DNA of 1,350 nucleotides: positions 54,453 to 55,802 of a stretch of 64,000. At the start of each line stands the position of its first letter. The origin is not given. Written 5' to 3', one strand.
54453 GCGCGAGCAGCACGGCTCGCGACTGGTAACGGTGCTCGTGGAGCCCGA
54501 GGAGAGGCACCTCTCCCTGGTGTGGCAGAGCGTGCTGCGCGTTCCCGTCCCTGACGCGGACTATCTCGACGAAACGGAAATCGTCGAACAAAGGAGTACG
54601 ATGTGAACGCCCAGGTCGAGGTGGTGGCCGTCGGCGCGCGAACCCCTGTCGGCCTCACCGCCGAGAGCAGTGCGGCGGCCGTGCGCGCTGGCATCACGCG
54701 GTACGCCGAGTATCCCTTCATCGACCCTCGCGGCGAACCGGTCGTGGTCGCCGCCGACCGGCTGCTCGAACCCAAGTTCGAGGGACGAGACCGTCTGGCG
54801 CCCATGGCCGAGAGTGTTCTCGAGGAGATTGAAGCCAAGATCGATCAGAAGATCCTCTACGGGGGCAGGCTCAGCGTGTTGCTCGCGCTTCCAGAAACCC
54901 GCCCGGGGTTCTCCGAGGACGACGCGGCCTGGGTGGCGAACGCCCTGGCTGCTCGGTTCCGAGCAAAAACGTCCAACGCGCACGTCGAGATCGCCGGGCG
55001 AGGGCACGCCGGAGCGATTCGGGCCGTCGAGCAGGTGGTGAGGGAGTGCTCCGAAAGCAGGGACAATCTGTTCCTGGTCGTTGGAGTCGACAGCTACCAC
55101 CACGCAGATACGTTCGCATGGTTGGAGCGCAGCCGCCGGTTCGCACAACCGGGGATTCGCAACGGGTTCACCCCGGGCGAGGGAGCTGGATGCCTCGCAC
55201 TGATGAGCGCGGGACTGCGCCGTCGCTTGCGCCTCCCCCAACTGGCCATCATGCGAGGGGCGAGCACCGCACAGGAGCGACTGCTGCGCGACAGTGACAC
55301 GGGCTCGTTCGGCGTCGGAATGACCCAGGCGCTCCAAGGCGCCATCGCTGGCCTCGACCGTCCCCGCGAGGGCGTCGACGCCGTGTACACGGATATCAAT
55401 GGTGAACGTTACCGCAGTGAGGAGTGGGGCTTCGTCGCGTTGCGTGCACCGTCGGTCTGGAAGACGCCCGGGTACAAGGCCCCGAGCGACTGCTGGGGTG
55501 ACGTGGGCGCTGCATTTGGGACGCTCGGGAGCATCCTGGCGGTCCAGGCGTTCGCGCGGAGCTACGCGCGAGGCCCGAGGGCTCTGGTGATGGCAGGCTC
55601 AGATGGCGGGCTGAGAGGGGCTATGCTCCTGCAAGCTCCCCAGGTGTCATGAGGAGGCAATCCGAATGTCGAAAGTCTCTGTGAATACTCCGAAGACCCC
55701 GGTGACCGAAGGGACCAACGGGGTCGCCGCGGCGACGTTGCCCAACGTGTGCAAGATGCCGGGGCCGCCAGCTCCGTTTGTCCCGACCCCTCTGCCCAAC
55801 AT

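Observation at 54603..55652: Ketosynthase-fold protein without catalytic cysteine embedded between adaptor and toxin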

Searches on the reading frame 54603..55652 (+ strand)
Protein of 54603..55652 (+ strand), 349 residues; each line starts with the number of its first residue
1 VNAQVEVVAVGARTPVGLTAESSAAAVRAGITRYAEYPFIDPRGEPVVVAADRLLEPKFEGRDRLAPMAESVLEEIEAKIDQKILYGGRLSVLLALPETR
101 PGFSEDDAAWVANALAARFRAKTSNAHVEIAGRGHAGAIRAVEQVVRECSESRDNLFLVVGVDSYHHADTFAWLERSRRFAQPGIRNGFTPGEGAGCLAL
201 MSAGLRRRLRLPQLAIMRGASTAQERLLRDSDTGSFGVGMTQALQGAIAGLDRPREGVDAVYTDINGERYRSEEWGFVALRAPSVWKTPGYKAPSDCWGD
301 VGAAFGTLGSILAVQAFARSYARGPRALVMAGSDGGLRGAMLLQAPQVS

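Call 3: search_protein_families(library=pfam, proteins=[window:54603-55652:+], max_evalue=0.1)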
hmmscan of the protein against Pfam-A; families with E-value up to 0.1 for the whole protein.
window:54603-55652:+ (349 aa): 1 family
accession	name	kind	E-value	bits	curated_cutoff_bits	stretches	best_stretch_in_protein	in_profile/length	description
PF00109.32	ketoacyl-synt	-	0.0008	19.5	20.8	0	109-202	151-248/252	Beta-ketoacyl synthase, N-terminal domain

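Call 4: search_protein_families(library=ncbifam, proteins=[window:54603-55652:+], max_evalue=0.1)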
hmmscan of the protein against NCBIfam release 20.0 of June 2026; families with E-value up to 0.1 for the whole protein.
window:54603-55652:+ (349 aa): 2 families
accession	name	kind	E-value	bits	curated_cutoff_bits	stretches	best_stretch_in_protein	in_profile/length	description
NF004798.0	PRK06147.1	equivalog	1e-59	202.5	342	1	3-346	4-344/349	3-oxoacyl-(acyl carrier protein) synthase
NF005490.0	PRK07103.1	equivalog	0.078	12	445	0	186-245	234-294/414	polyketide beta-ketoacyl:acyl carrier protein synthase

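Call 11: find_homologous_proteins(query=window:54603-55649:+, max_evalue=0.001)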
Query window:54603-55649:+ (349 aa): 2027 proteins with E <= 0.001 among 8000 candidates; the best 120 are listed.
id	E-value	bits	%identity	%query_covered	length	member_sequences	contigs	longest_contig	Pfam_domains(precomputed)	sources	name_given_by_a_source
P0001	3.0e-225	765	100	100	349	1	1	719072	-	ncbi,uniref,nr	ncbi:hypothetical protein [Vitiosangium sp. GDMCC 1.1324]|uniref:hypothetical protein n=1 Tax=Vitios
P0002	1.8e-204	696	91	100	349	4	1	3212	-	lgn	-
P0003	4.6e-202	688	90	100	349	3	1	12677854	-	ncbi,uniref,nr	ncbi:hypothetical protein JQX13_42545 [Archangium violaceum]|uniref:hypothetical protein n=1 Tax=Arc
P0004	7.0e-202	688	89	100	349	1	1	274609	-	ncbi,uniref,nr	ncbi:MAG TPA: hypothetical protein VFZ09_11885 [Archangium sp.]|uniref:hypothetical protein n=1 Tax=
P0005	7.6e-199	678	88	100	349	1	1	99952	-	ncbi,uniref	ncbi:hypothetical protein [Archangium sp.]|uniref:hypothetical protein n=1 Tax=Archangium sp. TaxID=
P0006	1.6e-198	677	89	96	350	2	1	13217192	-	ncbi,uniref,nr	ncbi:hypothetical protein F0U60_31190 [Archangium minus]|uniref:Beta-ketoacyl synthase N-terminal do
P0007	5.7e-198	675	88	100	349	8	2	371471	-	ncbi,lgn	-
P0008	7.5e-198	675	87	100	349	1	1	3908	-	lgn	-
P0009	5.7e-197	672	87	100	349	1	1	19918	-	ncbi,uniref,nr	ncbi:hypothetical protein [Archangium sp.]|uniref:hypothetical protein n=1 Tax=Archangium sp. TaxID=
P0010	1.2e-196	671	87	100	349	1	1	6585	-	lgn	-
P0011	2.2e-195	666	87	100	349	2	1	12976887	-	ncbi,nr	ncbi:hypothetical protein F0U59_41355 [Archangium gephyra]|nr:hypothetical protein F0U59_41355 [Arch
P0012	1.2e-194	664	86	100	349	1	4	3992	-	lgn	-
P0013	3.7e-193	659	86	100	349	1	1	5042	-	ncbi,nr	ncbi:MAG TPA: hypothetical protein VEU33_33970 [Archangium sp.]|nr:hypothetical protein [Archangium 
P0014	6.6e-192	655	84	100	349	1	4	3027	-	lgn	-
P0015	4.3e-190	649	83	100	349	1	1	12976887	-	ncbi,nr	ncbi:hypothetical protein F0U59_06305 [Archangium gephyra]|nr:hypothetical protein F0U59_06305 [Arch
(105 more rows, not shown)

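Call 20: search_solved_structures(query=window:54603-55649:+, max_evalue=10, show_alignments=3)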
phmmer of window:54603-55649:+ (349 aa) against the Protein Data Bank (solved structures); distinct sequences matched with E-value up to 10: 5.
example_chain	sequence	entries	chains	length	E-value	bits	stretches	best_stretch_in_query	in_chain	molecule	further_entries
8pel_F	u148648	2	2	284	0.32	13.2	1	222-272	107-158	Exosome complex component MTR3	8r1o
3o04_A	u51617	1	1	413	0.32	13.2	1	4-52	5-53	beta-keto-acyl carrier protein synthase II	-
5sxo_A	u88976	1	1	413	0.33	13.2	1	4-52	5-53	3-oxoacyl-[acyl-carrier-protein] synthase 2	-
2pff_A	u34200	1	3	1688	0.53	12.6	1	183-236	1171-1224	Fatty acid synthase subunit alpha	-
6jsh_A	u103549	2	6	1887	0.64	12.3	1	183-236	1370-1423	Fatty acid synthase subunit alpha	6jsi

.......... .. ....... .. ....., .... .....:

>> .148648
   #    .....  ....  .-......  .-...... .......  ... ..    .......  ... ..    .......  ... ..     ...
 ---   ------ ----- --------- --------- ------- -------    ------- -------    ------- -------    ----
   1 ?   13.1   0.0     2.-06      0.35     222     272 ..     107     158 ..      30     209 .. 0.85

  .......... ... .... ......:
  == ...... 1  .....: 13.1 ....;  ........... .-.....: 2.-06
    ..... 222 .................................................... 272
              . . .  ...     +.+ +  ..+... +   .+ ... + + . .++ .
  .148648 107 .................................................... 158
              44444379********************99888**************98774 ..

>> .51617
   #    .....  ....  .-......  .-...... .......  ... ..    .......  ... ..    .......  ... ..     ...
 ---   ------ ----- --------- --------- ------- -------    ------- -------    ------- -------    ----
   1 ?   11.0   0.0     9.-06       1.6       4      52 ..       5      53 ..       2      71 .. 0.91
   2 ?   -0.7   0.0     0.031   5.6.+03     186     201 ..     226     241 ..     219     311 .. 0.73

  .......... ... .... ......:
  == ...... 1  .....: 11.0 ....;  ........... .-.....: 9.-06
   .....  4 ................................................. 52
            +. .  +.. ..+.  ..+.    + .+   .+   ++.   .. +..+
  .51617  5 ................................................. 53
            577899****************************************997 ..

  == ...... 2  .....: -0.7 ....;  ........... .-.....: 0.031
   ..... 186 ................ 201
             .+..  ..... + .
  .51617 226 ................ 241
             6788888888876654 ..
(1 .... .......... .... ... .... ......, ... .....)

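Call 27: search_solved_structures(query=A2, max_evalue=1, show_alignments=2)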
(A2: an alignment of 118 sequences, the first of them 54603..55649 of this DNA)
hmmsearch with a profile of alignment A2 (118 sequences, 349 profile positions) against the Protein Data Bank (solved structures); distinct sequences matched with E-value up to 1: 28.
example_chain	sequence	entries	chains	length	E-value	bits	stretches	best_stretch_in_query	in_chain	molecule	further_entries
3o04_A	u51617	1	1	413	0.00043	22.7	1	186-283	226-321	beta-keto-acyl carrier protein synthase II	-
5sxo_A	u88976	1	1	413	0.00051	22.4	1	186-282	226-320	3-oxoacyl-[acyl-carrier-protein] synthase 2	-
4zdn_A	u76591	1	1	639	0.0021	20.4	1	137-219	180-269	AT-less polyketide synthase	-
2rjt_A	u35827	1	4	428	0.0046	19.3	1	186-264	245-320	Beta-ketoacyl-ACP synthase II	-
1ox0_A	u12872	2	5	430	0.0049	19.2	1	186-264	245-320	Beta ketoacyl-acyl carrier protein synthase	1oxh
2alm_A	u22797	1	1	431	0.0053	19.1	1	186-263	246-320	3-oxoacyl-(acyl-carrier-protein) synthase II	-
4z37_A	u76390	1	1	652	0.033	16.5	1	137-201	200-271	Putative mixed polyketide synthase/non-ribosomal peptide synthetase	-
4r8e_A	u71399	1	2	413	0.061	15.6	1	129-247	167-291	3-oxoacyl-[acyl-carrier-protein] synthase 2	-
1j3n_A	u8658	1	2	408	0.061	15.6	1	186-249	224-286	3-oxoacyl-(acyl-carrier protein) synthase II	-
4jrh_A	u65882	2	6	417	0.062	15.6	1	130-247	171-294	3-oxoacyl-[acyl-carrier-protein] synthase 2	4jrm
1wdk_C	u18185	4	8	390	0.1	14.8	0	193-223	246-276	3-ketoacyl-CoA thiolase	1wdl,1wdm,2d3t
7f27_A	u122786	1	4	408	0.11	14.7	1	186-250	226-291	3-oxoacyl-(Acyl-carrier-protein) synthase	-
6smo_B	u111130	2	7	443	0.12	14.7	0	185-260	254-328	PKS_KS domain-containing protein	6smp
3hnz_A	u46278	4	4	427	0.18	14.1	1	128-247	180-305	3-oxoacyl-[acyl-carrier-protein] synthase 2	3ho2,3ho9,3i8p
6okg_A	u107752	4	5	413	0.19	13.9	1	130-247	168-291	3-oxoacyl-[acyl-carrier-protein] synthase 2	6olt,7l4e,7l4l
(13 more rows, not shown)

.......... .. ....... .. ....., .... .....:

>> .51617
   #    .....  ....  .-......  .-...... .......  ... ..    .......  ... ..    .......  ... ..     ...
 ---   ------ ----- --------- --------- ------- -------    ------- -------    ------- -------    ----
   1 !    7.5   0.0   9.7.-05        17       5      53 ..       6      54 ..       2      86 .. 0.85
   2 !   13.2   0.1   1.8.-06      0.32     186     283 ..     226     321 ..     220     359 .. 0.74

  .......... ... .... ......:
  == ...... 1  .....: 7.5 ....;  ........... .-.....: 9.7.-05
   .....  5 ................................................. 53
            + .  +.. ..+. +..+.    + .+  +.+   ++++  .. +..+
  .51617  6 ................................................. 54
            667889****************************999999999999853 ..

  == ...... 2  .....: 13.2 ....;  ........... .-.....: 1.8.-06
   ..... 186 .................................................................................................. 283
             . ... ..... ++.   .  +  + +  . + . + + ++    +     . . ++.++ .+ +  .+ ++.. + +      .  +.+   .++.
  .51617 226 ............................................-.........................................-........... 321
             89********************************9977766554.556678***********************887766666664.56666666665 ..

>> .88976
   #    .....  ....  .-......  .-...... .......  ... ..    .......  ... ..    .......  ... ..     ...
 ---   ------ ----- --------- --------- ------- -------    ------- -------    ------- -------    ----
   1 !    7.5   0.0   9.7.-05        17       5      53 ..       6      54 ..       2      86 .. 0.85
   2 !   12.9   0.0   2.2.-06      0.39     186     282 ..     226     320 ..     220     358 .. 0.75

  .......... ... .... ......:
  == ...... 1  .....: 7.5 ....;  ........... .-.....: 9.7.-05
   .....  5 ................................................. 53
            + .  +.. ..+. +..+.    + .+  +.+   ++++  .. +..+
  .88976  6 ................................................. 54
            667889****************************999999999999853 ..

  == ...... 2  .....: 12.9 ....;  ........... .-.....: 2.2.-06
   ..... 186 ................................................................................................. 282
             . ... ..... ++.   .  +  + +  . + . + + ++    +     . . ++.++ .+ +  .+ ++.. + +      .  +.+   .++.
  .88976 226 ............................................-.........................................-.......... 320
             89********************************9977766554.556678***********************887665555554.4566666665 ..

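Call 29: find_related_loci(query=A1, collection=genome_contigs, flank=10000)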
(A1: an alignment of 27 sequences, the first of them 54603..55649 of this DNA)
Query A1 (349 aa) in genome_contigs; peptide patterns used: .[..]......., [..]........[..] (x = any residue, [..] = any of these).
112 stretches matched a pattern; 85 encode a relative of the query (tblastn E <= 1e-3); the best 80 are kept; 80 distinct loci.
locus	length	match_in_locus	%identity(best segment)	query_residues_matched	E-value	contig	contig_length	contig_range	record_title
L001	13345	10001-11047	87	1-349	0e+0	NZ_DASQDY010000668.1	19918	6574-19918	MAG: Archangium sp. isolate SMAG_U11739 k141_271628, whole genome shotgun sequence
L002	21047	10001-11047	89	1-349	0e+0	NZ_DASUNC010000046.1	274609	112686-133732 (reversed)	MAG: Archangium sp. isolate SMAG_U1589 k141_1030697, whole genome shotgun sequence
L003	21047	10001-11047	81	1-349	0e+0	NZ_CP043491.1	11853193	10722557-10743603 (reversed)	Cystobacter fuscus strain Cbf 10 chromosome, complete genome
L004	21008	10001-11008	88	13-348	0e+0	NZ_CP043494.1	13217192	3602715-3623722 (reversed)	Archangium minus strain Cbm 6 chromosome, complete genome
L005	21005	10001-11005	89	13-347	0e+0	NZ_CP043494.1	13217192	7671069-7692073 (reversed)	Archangium minus strain Cbm 6 chromosome, complete genome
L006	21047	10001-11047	87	1-349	0e+0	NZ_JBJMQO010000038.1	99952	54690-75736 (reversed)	MAG: Archangium sp. isolate H3_16_all_fractions_metab_conc_11_70_0 k255_2341375, whole genome shotgun sequence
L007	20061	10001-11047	79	1-349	0e+0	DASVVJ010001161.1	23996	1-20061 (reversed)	MAG TPA_asm: Myxococcaceae bacterium isolate SMAG_U3340 k141_411321, whole genome shotgun sequence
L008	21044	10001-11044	78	1-348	7e-180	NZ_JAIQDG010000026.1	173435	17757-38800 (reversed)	Myxococcus sp. RHSTA-1-4 NODE_26_length_173435_cov_172.191367, whole genome shotgun sequence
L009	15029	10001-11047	79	1-349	3e-176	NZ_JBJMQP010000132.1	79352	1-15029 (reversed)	MAG: Hyalangium sp. isolate H3_16_all_fractions_metab_25_68_0 k255_3772369, whole genome shotgun sequence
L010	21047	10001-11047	76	1-349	3e-169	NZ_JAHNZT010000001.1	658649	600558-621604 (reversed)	Citreicoccus inhibens strain M34 NODE_1_length_658649_cov_17.140726, whole genome shotgun sequence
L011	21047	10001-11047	70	1-349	6e-162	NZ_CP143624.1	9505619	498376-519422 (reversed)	Myxococcus sp. Y35 chromosome, complete genome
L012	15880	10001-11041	73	1-347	2e-161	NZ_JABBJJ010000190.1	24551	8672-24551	Pyxidicoccus fallax strain DSM 14698 NODE_190_length_24551_cov_34.3879, whole genome shotgun sequence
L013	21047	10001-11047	70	1-349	4e-157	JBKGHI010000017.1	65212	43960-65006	Myxococcus sp. 1LA NODE_17_length_65212_cov_82.548491, whole genome shotgun sequence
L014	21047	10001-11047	70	1-349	2e-156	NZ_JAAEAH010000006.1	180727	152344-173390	Myxococcus sp. CA023 NODE_6_length_180727_cov_62.5646, whole genome shotgun sequence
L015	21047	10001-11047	73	1-349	1e-154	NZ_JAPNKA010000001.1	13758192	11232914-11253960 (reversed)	Archangium lansingense strain MIWBW ctg.000000F, whole genome shotgun sequence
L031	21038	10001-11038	56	1-346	6e-101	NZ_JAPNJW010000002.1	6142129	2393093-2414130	Nannocystis sp. RBIL2 ctg.s1.000001F, whole genome shotgun sequence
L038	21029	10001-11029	46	3-344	3e-87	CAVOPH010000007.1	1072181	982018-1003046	MAG: uncultured Acidobacteriota bacterium isolate MFD00392.bin.2.134 genome assembly, contig: contig_38381, whole genome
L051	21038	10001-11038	42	1-345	2e-75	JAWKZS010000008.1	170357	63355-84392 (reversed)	MAG: Gammaproteobacteria bacterium isolate AC2.38 AC2.38.fa-8, whole genome shotgun sequence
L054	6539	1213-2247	40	1-344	4e-73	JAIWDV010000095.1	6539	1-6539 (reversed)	MAG: Bacteroidales bacterium isolate SFP3_RS_13_14 NODE_3791_length_6539_cov_0.835465, whole genome shotgun sequence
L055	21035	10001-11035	42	1-344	7e-71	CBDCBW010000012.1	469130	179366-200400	MAG: Rhodothermales bacterium isolate 149c5dc1-c7b6-47bf-b7d0-e1449b084a4c genome assembly, contig: contig_12, whole gen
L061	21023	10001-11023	40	1-344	1e-63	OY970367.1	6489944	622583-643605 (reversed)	MAG: uncultured Planctomycetota bacterium isolate MFD04580.bin.c.2 genome assembly, chromosome: 1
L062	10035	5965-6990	41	7-347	3e-63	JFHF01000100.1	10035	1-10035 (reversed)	Caballeronia jiangsuensis strain MP-1 contig100, whole genome shotgun sequence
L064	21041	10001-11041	41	4-347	9e-63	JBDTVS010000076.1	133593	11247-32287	MAG: Acidobacteriota bacterium isolate cluster3_bin.73 NODE_164_length_133593_cov_10.768942, whole genome shotgun sequen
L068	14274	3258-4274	41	4-343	2e-57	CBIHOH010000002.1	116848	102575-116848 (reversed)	MAG TPA_asm: uncultured Rhizobacter sp. isolate SRR18156188_binner12_Refined_6 genome assembly, contig: ERZ27336841.49,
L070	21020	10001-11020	40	4-344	4e-56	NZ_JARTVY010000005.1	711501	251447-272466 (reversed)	Caballeronia sp. LZ016 contig_5, whole genome shotgun sequence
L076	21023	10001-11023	39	2-343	9e-54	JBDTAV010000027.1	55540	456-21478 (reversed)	MAG: Steroidobacteraceae bacterium isolate cluster2_bin.117 k127_614552, whole genome shotgun sequence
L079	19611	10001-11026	36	2-344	8e-51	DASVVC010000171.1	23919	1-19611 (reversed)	MAG TPA_asm: Telluria sp. isolate SMAG_U3333 k141_412613, whole genome shotgun sequence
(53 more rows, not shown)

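Call 34: predict_structure(alignment_id=A2)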
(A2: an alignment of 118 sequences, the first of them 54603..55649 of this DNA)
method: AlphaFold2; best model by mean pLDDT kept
length: 349 residues; sequences in the alignment: 118
mean_pLDDT: 92.4   pTM: 0.93
mean pLDDT of the five models: 92.4, 91.5, 91.2, 91.1, 90.0
residues with pLDDT >= 90: 271; 70-90: 69; 50-70: 8; < 50: 1
segments of 3 or more residues with pLDDT < 50: none
pLDDT, mean of each block of 10 residues (from residue 1): 84 97 96 72 78 89 96 98 92 98 98 97 95 98 95 90 95 89 81 97 94 96 94 91 96 88 89 91 90 91 98 97 96 97 91
secondary structure, 60 per line:
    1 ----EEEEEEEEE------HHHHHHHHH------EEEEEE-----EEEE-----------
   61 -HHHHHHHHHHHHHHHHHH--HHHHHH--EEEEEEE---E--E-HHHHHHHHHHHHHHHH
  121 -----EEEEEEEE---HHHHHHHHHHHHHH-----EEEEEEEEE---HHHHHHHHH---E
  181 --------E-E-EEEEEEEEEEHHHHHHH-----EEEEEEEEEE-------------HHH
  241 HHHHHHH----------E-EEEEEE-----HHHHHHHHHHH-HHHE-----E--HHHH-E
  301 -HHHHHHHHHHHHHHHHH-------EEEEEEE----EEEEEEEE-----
elements in order: E5-13 H20-28 E35-40 E46-49 H62-79 H82-87 E90-96 H105-120 E126-133 H137-150 E156-164 H168-176 E193-202 H203-209 E215-224 H238-247 E260-265 H271-281 H295-298 H302-318 E326-332 E337-344

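Call 35: search_protein_representatives(protein=window:54603-55649:+)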
Query: 349 residues. Proteins with E-value up to 0.001 (for the whole library): 3764; up to 1e-10: 2368; up to 1e-30: 363. The best 150 are listed.
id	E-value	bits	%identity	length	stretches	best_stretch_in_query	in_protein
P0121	2.2e-99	349.2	54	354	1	2-348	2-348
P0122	7.9e-99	347.3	56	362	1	1-345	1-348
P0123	6.8e-98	344.3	86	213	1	1-215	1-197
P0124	1.8e-95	336.3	53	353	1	2-347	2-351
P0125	9.4e-91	320.8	49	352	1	2-347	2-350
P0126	4.2e-87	308.8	49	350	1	2-347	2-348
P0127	1.8e-85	303.4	49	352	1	5-347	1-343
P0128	1.1e-84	300.8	48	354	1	3-346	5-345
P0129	3.4e-83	295.9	49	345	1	3-344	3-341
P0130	8.0e-83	294.7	47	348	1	1-345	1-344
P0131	7.8e-82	291.5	50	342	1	1-347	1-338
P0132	3.7e-81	289.3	49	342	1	3-345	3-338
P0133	2.7e-80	286.4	45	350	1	1-344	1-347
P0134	3.9e-80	285.9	46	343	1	5-346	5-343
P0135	5.6e-80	285.4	48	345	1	4-346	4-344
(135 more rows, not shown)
